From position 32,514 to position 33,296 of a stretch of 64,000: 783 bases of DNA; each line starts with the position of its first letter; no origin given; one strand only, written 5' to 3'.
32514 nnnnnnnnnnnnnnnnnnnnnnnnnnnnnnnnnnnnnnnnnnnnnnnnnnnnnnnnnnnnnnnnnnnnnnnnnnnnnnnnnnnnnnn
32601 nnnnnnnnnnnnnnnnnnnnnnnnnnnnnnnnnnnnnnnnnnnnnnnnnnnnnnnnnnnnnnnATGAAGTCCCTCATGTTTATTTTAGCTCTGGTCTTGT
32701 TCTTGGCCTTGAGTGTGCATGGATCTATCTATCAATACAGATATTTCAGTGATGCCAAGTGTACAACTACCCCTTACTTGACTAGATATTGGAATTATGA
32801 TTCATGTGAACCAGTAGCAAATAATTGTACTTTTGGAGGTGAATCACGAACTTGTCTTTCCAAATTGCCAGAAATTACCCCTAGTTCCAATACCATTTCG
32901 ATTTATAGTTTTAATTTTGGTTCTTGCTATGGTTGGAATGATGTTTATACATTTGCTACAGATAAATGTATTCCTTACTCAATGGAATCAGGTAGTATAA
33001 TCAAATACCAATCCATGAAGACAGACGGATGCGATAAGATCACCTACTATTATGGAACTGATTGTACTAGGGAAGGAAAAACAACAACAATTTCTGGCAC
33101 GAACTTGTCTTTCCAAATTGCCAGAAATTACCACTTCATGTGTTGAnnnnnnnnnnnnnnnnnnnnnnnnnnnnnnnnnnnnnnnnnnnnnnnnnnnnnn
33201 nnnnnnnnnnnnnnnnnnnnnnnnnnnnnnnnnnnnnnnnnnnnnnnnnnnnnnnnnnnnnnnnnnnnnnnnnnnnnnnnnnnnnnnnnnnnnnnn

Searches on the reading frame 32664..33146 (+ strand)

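Call 3: search_protein_families(library=pfam, proteins=[window:32664-33146:+], max_evalue=1)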
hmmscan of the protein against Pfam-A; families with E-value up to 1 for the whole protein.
window:32664-33146:+ (160 aa): 1 family
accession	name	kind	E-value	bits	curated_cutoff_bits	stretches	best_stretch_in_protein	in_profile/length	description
PF11912.13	CfaA_B_C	-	0.0075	16.7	28.6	1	15-151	67-201/206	Counting factor-associated protein A/B/C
